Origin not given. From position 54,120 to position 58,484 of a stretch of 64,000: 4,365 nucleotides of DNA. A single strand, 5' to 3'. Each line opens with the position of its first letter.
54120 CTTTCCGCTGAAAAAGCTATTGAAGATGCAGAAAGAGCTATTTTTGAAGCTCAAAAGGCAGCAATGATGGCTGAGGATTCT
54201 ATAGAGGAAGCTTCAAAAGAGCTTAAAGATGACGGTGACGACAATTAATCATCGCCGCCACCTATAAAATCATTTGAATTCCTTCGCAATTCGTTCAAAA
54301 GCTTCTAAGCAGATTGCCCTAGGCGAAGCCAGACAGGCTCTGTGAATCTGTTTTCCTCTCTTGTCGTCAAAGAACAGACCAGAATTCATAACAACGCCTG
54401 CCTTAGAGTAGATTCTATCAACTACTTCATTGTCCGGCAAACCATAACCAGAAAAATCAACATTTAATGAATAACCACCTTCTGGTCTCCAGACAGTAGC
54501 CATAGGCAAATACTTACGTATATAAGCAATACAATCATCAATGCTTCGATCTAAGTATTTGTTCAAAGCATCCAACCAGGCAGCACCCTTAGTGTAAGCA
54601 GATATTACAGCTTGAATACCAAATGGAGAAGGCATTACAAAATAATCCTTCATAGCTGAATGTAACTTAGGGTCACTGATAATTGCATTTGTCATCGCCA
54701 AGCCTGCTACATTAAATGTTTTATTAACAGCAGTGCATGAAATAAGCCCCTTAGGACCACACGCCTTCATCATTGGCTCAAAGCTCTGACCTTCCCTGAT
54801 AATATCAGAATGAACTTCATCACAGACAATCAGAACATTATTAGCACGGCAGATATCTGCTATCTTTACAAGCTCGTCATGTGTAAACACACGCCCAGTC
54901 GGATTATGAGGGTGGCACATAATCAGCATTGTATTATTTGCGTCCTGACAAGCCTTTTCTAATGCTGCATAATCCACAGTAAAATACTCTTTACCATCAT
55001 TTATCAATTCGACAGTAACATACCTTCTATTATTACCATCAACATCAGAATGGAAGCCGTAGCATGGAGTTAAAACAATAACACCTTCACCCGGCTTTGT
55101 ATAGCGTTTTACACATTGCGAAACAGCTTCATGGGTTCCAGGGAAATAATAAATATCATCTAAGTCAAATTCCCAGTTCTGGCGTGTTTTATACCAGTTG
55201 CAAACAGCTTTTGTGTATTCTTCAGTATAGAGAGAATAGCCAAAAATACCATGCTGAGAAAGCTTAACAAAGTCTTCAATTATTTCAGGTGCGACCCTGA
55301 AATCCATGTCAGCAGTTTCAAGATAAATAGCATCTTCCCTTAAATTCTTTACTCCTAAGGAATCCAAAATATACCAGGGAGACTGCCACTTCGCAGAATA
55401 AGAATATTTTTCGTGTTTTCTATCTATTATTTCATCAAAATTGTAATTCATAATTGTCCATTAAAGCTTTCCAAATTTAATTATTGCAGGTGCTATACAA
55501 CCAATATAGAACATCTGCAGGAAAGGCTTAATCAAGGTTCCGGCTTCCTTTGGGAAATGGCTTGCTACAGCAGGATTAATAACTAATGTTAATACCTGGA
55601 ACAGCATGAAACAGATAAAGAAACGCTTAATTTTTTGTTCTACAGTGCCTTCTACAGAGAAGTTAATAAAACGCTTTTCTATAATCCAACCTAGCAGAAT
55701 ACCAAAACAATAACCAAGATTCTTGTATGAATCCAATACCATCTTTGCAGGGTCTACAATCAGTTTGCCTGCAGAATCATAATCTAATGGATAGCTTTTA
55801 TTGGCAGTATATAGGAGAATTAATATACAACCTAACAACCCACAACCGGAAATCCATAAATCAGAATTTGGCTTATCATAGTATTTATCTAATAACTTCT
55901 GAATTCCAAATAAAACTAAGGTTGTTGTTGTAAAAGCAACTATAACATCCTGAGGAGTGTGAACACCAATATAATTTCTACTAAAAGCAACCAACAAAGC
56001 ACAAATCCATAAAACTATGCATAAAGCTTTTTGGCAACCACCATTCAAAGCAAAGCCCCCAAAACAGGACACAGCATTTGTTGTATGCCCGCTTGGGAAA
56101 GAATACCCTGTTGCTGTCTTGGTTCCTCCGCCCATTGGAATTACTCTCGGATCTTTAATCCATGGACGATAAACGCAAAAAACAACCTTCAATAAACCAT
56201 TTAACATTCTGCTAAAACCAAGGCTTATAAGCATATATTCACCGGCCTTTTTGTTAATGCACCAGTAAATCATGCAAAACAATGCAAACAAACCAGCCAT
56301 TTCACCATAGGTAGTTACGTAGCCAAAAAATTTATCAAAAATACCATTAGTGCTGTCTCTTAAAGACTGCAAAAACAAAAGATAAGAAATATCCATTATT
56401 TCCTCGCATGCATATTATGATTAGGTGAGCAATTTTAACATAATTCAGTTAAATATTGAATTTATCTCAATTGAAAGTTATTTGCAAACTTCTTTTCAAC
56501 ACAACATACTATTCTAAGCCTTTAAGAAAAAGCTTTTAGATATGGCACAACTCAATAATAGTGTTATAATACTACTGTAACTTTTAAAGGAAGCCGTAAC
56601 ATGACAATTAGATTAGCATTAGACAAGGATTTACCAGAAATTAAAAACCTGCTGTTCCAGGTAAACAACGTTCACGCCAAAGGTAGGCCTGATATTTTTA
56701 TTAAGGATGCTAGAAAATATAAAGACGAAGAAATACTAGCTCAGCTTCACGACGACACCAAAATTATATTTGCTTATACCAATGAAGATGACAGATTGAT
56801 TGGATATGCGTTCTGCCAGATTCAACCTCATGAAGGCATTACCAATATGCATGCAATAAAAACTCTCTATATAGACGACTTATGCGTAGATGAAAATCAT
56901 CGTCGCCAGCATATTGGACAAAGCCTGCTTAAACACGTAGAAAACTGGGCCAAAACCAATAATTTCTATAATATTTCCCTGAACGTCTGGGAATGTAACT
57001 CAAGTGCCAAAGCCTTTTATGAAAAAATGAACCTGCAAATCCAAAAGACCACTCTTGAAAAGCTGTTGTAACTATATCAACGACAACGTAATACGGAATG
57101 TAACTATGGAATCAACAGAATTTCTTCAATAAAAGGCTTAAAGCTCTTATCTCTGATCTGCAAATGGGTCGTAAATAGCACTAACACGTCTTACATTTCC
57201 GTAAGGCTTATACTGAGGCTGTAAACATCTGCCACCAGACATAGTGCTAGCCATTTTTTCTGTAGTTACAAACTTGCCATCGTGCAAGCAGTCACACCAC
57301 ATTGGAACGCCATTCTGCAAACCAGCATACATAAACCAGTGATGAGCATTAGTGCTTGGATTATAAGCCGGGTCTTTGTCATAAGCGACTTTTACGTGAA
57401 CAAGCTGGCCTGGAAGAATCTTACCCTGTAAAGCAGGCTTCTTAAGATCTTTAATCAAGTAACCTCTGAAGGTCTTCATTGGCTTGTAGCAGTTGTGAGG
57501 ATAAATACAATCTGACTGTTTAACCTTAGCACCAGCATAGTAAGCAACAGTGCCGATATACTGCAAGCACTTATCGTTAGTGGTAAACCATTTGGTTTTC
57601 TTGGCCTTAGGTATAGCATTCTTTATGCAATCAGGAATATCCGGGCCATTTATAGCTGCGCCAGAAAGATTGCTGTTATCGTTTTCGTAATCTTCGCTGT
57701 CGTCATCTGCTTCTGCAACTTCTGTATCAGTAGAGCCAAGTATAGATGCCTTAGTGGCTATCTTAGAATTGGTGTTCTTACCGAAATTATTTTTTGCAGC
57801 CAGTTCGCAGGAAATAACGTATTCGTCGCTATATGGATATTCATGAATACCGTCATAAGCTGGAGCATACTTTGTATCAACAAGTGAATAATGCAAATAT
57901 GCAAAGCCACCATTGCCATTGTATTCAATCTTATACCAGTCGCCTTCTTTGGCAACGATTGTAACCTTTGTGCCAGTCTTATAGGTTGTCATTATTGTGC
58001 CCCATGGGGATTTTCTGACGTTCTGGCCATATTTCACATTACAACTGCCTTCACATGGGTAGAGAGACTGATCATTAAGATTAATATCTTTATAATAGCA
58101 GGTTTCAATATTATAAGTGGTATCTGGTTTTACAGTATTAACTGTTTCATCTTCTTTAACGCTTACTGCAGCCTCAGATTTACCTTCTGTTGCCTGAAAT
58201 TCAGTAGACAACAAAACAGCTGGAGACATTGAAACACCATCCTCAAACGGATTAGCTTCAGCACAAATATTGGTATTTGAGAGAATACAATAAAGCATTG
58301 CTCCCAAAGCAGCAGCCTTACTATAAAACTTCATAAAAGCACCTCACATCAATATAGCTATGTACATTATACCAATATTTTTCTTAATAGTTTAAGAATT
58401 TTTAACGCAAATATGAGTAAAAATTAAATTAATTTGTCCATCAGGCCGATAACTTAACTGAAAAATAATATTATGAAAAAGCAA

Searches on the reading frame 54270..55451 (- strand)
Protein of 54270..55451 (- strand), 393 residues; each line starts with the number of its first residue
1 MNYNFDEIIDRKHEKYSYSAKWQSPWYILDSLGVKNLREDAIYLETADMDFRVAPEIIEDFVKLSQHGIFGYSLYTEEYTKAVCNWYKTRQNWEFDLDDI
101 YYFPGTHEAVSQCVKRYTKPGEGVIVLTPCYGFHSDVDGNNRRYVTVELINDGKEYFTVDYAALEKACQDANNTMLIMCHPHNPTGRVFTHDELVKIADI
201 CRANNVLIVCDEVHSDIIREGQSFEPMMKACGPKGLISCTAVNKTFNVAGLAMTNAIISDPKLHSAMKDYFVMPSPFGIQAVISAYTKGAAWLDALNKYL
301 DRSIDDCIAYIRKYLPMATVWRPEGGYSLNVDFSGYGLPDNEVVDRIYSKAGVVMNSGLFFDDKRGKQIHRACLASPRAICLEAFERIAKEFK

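Call 74: search_protein_families(library=pfam, proteins=[window:54270-55451:-], max_evalue=0.00001)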
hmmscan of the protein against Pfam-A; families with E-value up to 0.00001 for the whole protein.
window:54270-55451:- (393 aa): 1 family
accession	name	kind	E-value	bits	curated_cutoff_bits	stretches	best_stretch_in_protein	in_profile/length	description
PF00155.27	Aminotran_1_2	-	1.3e-28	100.7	19.7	1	42-361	4-336/361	Aminotransferase class I and II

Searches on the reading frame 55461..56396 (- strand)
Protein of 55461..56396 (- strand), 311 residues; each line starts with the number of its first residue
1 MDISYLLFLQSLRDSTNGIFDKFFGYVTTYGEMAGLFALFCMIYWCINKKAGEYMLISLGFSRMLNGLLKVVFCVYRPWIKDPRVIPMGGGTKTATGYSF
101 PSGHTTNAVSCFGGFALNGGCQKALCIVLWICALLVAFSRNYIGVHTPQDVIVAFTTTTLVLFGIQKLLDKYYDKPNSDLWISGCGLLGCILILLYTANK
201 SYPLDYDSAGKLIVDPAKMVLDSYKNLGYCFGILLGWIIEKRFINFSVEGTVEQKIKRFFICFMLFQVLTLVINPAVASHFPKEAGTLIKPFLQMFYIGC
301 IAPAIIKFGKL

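Call 74: search_protein_families(library=pfam, proteins=[window:55461-56396:-], max_evalue=0.00001)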
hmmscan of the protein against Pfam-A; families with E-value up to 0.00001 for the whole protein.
window:55461-56396:- (311 aa): 1 family
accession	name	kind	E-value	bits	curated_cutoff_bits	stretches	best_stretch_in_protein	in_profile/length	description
PF01569.27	PAP2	-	8.5e-16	58.3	27.2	1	54-165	4-121/130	PAP2 superfamily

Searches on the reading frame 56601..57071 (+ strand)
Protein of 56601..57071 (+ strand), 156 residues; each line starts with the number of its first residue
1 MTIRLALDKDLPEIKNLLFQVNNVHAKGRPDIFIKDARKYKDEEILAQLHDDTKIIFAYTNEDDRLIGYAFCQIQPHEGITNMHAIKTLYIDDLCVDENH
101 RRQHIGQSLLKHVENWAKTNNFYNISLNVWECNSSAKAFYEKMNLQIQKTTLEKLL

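Call 74: search_protein_families(library=pfam, proteins=[window:56601-57071:+], max_evalue=0.00001)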
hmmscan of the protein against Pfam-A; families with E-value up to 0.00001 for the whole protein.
window:56601-57071:+ (156 aa): 3 families
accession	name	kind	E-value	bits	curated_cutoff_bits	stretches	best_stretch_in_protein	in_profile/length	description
PF00583.31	Acetyltransf_1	-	1.3e-18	67.8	20.7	1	40-143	19-114/116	Acetyltransferase (GNAT) family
PF13508.13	Acetyltransf_7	-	2.1e-12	47.7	27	1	57-143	6-80/84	Acetyltransferase (GNAT) domain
PF13673.13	Acetyltransf_10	-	6.7e-09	36.2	23.6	1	40-143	16-105/128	Acetyltransferase (GNAT) domain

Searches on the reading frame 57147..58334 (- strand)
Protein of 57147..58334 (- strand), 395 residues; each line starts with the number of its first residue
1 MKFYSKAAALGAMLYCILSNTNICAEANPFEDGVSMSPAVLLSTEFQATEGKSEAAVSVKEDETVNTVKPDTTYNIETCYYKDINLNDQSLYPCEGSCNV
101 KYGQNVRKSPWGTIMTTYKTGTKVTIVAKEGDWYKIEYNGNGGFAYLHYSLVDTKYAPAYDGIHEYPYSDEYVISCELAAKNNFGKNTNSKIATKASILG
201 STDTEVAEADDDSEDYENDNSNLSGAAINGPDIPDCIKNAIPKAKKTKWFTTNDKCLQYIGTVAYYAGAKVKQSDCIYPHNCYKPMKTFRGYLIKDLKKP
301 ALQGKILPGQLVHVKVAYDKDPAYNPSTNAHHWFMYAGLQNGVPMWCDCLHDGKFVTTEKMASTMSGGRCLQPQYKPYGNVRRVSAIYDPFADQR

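Call 74: search_protein_families(library=pfam, proteins=[window:57147-58334:-], max_evalue=0.00001)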
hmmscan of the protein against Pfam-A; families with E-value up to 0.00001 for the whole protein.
window:57147-58334:- (395 aa): 1 family
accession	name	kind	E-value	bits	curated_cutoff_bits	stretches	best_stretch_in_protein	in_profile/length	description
PF08239.17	SH3_3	-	3.8e-06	27.4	27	1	112-146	11-49/54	Bacterial SH3 domain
